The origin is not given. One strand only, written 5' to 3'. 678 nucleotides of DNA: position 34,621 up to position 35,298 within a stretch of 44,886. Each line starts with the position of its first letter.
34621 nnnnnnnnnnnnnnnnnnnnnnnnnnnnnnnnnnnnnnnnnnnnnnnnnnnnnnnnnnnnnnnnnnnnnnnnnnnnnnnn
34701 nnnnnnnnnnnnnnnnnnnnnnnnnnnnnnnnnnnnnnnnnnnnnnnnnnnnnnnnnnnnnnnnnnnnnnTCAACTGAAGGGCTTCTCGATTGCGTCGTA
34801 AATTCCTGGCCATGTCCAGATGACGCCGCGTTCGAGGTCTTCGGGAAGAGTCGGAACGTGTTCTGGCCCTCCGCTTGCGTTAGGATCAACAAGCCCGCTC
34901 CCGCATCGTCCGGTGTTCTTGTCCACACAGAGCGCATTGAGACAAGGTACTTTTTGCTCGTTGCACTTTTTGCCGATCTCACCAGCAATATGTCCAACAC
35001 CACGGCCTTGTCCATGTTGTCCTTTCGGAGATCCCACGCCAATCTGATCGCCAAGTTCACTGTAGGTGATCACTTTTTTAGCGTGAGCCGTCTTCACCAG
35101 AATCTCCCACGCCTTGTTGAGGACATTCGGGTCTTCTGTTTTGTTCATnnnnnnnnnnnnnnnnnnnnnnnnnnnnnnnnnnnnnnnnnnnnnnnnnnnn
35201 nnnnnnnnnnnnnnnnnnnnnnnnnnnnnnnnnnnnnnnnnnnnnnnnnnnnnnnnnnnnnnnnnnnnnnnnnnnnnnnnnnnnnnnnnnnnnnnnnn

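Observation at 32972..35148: AT-rich four-gene cluster of small DNA-base-recognition proteins (MGMT/ATL-like, EndoIII-type Fe-S glycosylase, DUF6884-like, unknown)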

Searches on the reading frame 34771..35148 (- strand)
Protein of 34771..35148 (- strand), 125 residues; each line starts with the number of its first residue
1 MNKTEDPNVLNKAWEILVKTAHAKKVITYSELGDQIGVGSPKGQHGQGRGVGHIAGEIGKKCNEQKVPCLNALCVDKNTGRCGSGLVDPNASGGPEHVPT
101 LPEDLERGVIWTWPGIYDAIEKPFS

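Call 3: search_protein_families(library=pfam, proteins=[window:34771-35148:-], max_evalue=1)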
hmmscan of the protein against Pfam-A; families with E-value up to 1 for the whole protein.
window:34771-35148:- (125 aa): 0 families

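Call 4: search_protein_families(library=padloc, proteins=[window:34771-35148:-], max_evalue=1)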
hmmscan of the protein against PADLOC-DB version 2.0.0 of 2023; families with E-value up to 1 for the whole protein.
window:34771-35148:- (125 aa): 0 families

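Call 5: search_protein_families(library=ncbifam, proteins=[window:34771-35148:-], max_evalue=1)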
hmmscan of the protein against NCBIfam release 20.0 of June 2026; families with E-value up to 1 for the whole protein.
window:34771-35148:- (125 aa): 0 families

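Call 6: search_protein_families(library=phrogs, proteins=[window:34771-35148:-], max_evalue=1)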
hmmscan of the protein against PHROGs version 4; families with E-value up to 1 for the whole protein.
window:34771-35148:- (125 aa): 0 families

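Call 17: search_solved_structures(query=window:34771-35148:-, max_evalue=10, show_alignments=2)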
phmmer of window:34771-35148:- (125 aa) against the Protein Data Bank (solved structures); distinct sequences matched with E-value up to 10: 2.
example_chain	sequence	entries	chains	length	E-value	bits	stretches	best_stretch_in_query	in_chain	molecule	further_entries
8e9g_E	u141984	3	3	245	0.042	17.2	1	66-101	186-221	NADH-quinone oxidoreductase subunit E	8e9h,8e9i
6m5z_A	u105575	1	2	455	1.3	12.4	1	73-111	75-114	GH30 Xylanase C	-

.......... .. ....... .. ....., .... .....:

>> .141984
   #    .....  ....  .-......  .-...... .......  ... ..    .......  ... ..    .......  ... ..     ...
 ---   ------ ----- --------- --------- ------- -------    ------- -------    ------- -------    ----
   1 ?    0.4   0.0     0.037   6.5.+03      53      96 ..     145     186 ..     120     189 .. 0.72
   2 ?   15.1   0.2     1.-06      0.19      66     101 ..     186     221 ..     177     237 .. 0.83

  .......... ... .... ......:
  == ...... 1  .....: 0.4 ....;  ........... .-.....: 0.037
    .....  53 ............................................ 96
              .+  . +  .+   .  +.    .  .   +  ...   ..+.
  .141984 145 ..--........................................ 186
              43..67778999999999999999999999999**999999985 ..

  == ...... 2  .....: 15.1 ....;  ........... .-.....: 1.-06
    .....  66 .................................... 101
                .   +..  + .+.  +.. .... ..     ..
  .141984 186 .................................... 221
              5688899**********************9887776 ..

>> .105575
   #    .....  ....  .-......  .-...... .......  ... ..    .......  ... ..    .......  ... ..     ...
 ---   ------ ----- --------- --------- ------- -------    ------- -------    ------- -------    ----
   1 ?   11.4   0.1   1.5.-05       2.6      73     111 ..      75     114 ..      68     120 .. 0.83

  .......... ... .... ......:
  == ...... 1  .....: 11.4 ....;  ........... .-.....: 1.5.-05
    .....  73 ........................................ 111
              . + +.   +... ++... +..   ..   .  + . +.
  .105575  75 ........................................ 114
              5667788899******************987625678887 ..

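Call 36: find_homologous_proteins(query=window:34771-35148:-, max_evalue=0.01)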
Query window:34771-35148:- (125 aa): 2 proteins with E <= 0.01 among 12 candidates.
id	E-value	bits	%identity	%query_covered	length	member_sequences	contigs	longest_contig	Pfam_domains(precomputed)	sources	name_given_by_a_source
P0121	1.3e-81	289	100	100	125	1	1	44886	-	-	-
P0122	4.8e-61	223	79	99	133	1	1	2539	-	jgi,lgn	jgi:hypothetical protein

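Call 39: find_encoding_contigs(protein=P0122, flank=5000, max_places=3)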
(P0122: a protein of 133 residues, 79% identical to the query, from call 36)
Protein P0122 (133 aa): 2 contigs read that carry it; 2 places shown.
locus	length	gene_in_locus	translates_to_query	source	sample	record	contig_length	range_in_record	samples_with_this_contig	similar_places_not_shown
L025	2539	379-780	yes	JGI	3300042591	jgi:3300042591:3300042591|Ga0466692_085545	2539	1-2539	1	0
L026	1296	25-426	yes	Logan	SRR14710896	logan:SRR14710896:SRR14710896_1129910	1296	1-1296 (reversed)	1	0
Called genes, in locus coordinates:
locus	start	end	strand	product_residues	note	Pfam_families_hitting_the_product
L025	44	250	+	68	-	-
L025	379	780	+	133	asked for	-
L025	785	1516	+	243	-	-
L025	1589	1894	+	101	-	-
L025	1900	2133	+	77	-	-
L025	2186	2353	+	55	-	-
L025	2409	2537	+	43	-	?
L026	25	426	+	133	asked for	-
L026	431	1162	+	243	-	-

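Call 55: predict_structure(alignment_id=A2)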
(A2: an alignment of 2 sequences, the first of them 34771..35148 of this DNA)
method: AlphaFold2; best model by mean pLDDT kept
length: 125 residues; sequences in the alignment: 2
mean_pLDDT: 60.1   pTM: 0.63
mean pLDDT of the five models: 60.1, 59.5, 58.2, 50.8, 47.6
residues with pLDDT >= 90: 0; 70-90: 44; 50-70: 41; < 50: 40
segments of 3 or more residues with pLDDT < 50: 41-48, 69-100
pLDDT, mean of each block of 10 residues (from residue 1): 76 83 72 75 46 71 62 38 35 39 59 59 71
secondary structure, 60 per line:
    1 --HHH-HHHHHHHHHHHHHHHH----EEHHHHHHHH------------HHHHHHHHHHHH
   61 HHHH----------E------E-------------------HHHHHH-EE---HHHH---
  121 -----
elements in order: H7-22 H29-36 H49-64 H102-107 H114-117

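Call 60: fold_search(model_id=the predicted structure, library=pdb)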
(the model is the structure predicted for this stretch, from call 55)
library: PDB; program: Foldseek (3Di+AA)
matches with E <= 10: 29; with E <= 0.001: 0
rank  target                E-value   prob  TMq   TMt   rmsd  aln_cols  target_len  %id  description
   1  6g8g_A                3.2e+00  0.12  0.28  0.20   6.2        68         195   13  Flavonoid-responsive Regulator FrrA in complex with Genistein (released 2019-04-17)
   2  1wj5_MODEL_1_A        4.2e+00  0.13  0.31  0.32   5.6        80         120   10  Solution structure of the hypothetical domain of RIKEN cDNA 0610009H20 (released 2004-11-28)
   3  9bd3_C                5.5e+00  0.18  0.28  0.18   4.1        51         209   14  Structure of the MAGEA4 MHD-RAD18 R6BD Complex (released 2024-06-05)
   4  2lnb_MODEL_1_A        5.5e+00  0.14  0.29  0.42   2.7        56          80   12  Solution NMR structure of N-terminal domain (6-74) of human ZBP1 protein, Northeast Structural Genomics Consor (released 2012-01-18)
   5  6qpq_D                5.5e+00  0.14  0.32  0.44   3.8        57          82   14  The structure of the cohesin head module elucidates the mechanism of ring opening (released 2020-02-05)
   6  5haw_A                5.5e+00  0.07  0.27  0.20   5.2        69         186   14  structures of the NO factor SlmA bound to DNA and the cytoskeletal cell division protein FtsZ (released 2016-04-13)
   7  9bd3_A                6.2e+00  0.16  0.28  0.17   4.2        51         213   14  Structure of the MAGEA4 MHD-RAD18 R6BD Complex (released 2024-06-05)
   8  3euh_C                6.5e+00  0.04  0.20  0.15   7.4        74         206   11  Crystal Structure of the MukE-MukF Complex (released 2009-01-20)
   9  9dlu_MODEL_1_A        6.9e+00  0.15  0.32  0.37   4.6        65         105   11  Solution structure of Staphylococcus aureus response regulator ArlR DNA-binding domain (released 2025-09-17)
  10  3dew                  6.9e+00  0.06  0.24  0.18   5.7        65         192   15  The structure of a putative TetR family transcriptional regulator from Geobacter sulfurreducens PCA. (released 2008-09-30)
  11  2vqc                  7.3e+00  0.11  0.29  0.44   3.3        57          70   16  Structure of a DNA binding winged-helix protein, F-112, from Sulfolobus Spindle-shaped Virus 1. (released 2008-05-06)
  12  6qpq_B                7.3e+00  0.11  0.31  0.43   3.8        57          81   14  The structure of the cohesin head module elucidates the mechanism of ring opening (released 2020-02-05)
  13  2wa0                  7.7e+00  0.14  0.37  0.23   6.0        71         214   17  Crystal structure of the human MAGEA4 (released 2009-03-10)
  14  6wjh_C                7.7e+00  0.05  0.22  0.14   7.9        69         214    7  Crystal structure of MAGE-A11 bound to the PCF11 degron (released 2020-10-14)
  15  4s2r_Q                7.7e+00  0.04  0.15  0.04   5.8        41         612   22  Crystal structure of X-prolyl aminopeptidase from Caenorhabditis elegans: a cytosolic enzyme with a di-nuclear active  (released 2015-04-22)
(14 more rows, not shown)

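Call 62: search_solved_structures(query=A2, max_evalue=10, show_alignments=3)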
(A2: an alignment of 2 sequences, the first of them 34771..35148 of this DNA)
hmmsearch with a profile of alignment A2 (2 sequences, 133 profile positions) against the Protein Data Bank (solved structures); distinct sequences matched with E-value up to 10: 2.
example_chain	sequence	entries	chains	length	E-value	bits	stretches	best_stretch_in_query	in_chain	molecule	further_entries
8e9g_E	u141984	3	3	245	0.19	14.9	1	68-101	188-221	NADH-quinone oxidoreductase subunit E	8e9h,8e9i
7qca_LB0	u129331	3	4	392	1.4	12.2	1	13-73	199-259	60S ribosomal protein L3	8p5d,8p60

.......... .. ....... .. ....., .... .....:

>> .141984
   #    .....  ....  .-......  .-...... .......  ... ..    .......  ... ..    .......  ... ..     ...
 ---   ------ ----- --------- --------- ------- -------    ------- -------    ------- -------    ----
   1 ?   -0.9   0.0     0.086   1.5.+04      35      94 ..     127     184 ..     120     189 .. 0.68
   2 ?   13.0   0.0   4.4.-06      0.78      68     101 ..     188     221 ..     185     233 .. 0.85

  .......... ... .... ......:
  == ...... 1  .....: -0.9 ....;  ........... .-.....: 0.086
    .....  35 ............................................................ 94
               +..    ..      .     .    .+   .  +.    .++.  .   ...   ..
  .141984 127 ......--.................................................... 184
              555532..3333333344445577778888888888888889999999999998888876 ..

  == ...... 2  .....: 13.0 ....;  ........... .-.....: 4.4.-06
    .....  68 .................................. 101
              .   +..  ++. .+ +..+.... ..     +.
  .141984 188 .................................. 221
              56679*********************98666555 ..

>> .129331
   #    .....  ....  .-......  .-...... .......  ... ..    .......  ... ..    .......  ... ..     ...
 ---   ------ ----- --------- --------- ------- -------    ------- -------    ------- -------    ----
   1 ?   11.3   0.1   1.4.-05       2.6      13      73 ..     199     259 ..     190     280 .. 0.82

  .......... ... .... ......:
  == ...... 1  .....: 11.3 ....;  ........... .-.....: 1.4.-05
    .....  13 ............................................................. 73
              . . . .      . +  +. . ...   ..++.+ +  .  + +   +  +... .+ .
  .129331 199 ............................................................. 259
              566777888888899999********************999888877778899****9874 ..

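Call 63: search_protein_representatives(protein=window:34771-35148:-)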
Query: 125 residues. Proteins with E-value up to 0.001 (for the whole library): 20; up to 1e-10: 1; up to 1e-30: 1. The best 20 are listed.
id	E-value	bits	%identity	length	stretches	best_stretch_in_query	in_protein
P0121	4.3e-82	289.3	100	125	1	1-125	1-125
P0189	1.2e-08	51.4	39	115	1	5-122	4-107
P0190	7.1e-08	48.9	37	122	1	10-124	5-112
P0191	2.4e-05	40.7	41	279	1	7-86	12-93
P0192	4.9e-05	39.7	37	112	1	12-88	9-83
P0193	7.9e-05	39.1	36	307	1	7-99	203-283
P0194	8.6e-05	38.9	46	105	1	15-87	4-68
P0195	1.2e-04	38.4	35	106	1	10-114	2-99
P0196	1.8e-04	37.9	45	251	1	13-86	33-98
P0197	4.4e-04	36.6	34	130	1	7-114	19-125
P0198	4.6e-04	36.6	34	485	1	11-86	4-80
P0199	4.8e-04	36.5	33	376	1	14-85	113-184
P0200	5.2e-04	36.4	30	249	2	13-86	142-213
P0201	5.6e-04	36.3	44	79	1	16-85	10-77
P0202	6.0e-04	36.2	39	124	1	10-87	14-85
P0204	6.4e-04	36.1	36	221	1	11-86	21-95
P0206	8.5e-04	35.7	44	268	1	11-98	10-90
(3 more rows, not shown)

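Call 65: search_protein_families(library=pfam, alignment_id=A3, max_evalue=0.01)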
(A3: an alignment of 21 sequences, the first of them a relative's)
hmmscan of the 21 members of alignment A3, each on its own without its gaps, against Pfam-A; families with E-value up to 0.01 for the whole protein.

A. member 1, P0121 (125 aa): 0 families

B. families by the number of members that match (of 21 scanned): 4 families
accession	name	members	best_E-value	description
PF01844.29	HNH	2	2.2e-07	HNH endonuclease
PF13391.12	HNH_2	1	6.7e-14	HNH endonuclease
PF22522.2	DUF6998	1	0.00038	Family of unknown function (DUF6998)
PF23783.1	Zn_ribbon_TiaS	1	0.002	TiaS C-terminal zinc ribbon domain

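Call 66: search_protein_families(library=padloc, alignment_id=A3, max_evalue=0.01)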
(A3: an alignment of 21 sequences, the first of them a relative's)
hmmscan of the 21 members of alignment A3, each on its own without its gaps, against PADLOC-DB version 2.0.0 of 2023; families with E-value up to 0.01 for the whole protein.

A. member 1, P0121 (125 aa): 0 families

B. families by the number of members that match (of 21 scanned): 14 families
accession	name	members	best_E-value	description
PDLC03656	mREase_IV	2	1.7e-08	Type IV methyl-directed restriction enzyme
PDLC03212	mREase_II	1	2e-54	Type II methyl-directed restriction enzyme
PDLC04132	HNH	1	2.4e-26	-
PDLC03546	HNH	1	2.1e-20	Type II restriction enzyme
PDLC03208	mREase_II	1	1.9e-09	Type II methyl-directed restriction enzyme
PDLC03214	mREase_II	1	4.1e-08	Type II methyl-directed restriction enzyme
PDLC03205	mREase_II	1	0.00022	Type II methyl-directed restriction enzyme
PDLC03529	REase_II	1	0.00022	Type II restriction enzyme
PDLC03514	REase_II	1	0.00044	Type II restriction enzyme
PDLC00642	ZorE2|ZorE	1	0.00092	HNH endonuclease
PDLC00645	ZorE2|ZorE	1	0.0012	HNH endonuclease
PDLC00643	ZorE2|ZorE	1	0.0017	HNH endonuclease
PDLC03947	RmrA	1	0.0091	-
PDLC03673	HEase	1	0.0092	homing endonuclease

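Call 67: search_protein_families(library=padloc, proteins=[P0191, P0193, P0196, P0198, P0199, P0200, P0204, P0206, P0189, P0197], max_evalue=0.01)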
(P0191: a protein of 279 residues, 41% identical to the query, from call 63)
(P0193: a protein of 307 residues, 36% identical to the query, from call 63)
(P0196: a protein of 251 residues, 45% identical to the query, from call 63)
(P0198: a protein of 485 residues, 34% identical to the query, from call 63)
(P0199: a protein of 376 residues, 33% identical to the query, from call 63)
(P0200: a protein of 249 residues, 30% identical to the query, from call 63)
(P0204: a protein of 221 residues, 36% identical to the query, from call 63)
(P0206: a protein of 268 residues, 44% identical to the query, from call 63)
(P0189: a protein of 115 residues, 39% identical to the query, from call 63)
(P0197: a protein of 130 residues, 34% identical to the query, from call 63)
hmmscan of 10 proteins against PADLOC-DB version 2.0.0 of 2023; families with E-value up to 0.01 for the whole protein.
P0191 (279 aa): 0 families

P0193 (307 aa): 4 families
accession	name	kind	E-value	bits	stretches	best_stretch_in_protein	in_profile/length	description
PDLC03212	mREase_II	-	2e-54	181.8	1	3-160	3-160/161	Type II methyl-directed restriction enzyme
PDLC03208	mREase_II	-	1.9e-09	35.8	1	33-155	25-139/143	Type II methyl-directed restriction enzyme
PDLC03214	mREase_II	-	4.1e-08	31.5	1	13-134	10-134/164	Type II methyl-directed restriction enzyme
PDLC03205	mREase_II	-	0.00022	18.9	1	7-137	12-150/172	Type II methyl-directed restriction enzyme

P0196 (251 aa): 5 families
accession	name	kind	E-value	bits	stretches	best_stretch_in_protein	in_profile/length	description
PDLC03656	mREase_IV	-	1.7e-08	32.5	1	158-230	187-257/277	Type IV methyl-directed restriction enzyme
PDLC03514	REase_II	-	0.00044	17.6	1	196-246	308-358/386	Type II restriction enzyme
PDLC00642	ZorE2|ZorE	-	0.00092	16.7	1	171-225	209-255/283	HNH endonuclease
PDLC00645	ZorE2|ZorE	-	0.0012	15.9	1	165-226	199-252/375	HNH endonuclease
PDLC03673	HEase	-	0.0092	13.6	0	161-234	75-139/227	homing endonuclease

P0198 (485 aa): 2 families
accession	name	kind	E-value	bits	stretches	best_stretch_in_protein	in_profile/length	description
PDLC03656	mREase_IV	-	1.8e-05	22.6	1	395-478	187-265/277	Type IV methyl-directed restriction enzyme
PDLC00643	ZorE2|ZorE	-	0.0017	15.8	1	411-467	214-260/282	HNH endonuclease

P0199 (376 aa): 1 family
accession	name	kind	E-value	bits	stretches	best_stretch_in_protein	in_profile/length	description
PDLC03947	RmrA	-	0.0091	12.8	0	107-217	6-113/383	-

P0200 (249 aa): 0 families

P0204 (221 aa): 0 families

P0206 (268 aa): 3 families
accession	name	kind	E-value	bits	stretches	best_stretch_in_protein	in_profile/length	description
PDLC04132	HNH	-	2.4e-26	90.5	1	129-261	145-268/286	-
PDLC03546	HNH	-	2.1e-20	70.9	1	124-261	144-273/282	Type II restriction enzyme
PDLC03529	REase_II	-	0.00022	18.5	1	164-226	294-352/389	Type II restriction enzyme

P0189 (115 aa): 0 families

P0197 (130 aa): 0 families

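Call 70: search_solved_structures(query=A4, max_evalue=10, show_alignments=4)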
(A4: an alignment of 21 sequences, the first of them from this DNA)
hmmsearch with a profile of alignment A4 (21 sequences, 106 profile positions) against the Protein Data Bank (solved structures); distinct sequences matched with E-value up to 10: 4.
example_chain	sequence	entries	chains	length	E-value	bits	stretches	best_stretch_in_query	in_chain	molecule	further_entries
4jpb_B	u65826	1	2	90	0.28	14.6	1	40-99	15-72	Methyl-accepting chemotaxis protein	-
3ur1_C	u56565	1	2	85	0.32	14.5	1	41-99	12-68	Methyl-accepting chemotaxis protein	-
3g6b_A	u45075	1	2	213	0.83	13.1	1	40-98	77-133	Methyl-accepting chemotaxis protein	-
1mgt_A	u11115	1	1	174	1.4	12.4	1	4-35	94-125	PROTEIN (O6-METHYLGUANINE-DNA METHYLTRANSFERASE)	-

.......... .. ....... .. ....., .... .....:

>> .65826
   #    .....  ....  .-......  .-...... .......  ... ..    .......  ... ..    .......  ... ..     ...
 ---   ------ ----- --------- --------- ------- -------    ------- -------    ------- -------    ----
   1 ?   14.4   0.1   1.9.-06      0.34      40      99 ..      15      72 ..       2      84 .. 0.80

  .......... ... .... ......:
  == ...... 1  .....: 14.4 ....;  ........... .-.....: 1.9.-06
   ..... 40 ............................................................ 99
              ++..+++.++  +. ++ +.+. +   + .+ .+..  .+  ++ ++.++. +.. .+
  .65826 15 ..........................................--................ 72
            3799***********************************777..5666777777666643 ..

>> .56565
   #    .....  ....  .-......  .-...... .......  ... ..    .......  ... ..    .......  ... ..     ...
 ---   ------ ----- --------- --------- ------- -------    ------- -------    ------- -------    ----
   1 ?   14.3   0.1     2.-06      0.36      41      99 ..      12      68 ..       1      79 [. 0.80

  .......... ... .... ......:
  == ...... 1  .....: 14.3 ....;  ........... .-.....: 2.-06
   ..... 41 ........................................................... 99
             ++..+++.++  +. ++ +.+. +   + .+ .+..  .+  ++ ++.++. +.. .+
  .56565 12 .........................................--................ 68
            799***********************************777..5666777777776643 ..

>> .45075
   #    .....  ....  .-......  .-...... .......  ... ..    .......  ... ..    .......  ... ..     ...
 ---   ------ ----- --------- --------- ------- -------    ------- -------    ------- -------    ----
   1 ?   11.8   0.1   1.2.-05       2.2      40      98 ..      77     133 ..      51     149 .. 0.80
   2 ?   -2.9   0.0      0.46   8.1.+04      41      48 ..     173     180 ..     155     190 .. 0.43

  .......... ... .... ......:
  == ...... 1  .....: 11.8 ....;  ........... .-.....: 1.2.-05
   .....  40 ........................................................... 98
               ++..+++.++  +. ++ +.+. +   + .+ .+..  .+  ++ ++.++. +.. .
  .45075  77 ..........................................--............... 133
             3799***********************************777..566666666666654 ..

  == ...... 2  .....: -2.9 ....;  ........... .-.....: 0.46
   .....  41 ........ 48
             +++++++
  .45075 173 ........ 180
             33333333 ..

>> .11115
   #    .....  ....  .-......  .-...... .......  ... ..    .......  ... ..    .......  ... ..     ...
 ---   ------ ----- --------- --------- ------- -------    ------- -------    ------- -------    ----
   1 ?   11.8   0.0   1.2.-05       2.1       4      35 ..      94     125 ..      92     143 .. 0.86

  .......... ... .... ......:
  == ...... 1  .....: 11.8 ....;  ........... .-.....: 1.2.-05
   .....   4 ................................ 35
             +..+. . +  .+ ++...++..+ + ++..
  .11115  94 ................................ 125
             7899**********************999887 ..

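Call 74: search_protein_families(library=pfam, proteins=[L025:1589-1894:+, L025:1900-2133:+], max_evalue=0.01)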
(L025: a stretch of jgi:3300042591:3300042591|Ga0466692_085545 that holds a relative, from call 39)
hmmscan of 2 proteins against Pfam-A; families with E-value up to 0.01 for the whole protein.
L025:1589-1894:+ (101 aa): 0 families

L025:1900-2133:+ (77 aa): 0 families

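Call 82: predict_structure(alignment_id=A4)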
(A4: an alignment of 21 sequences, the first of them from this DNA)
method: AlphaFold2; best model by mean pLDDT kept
length: 111 residues; sequences in the alignment: 21
mean_pLDDT: 78.8   pTM: 0.74
mean pLDDT of the five models: 78.8, 75.3, 71.5, 70.3, 68.7
residues with pLDDT >= 90: 37; 70-90: 45; 50-70: 15; < 50: 14
segments of 3 or more residues with pLDDT < 50: 38-41, 79-88
pLDDT, mean of each block of 10 residues (from residue 1): 93 95 91 55 78 87 90 67 46 78 86 70
secondary structure, 60 per line:
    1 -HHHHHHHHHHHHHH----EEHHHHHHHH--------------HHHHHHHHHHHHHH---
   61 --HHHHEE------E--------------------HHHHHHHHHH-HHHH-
elements in order: H2-15 H22-29 H44-57 H63-66 H96-105 H107-110
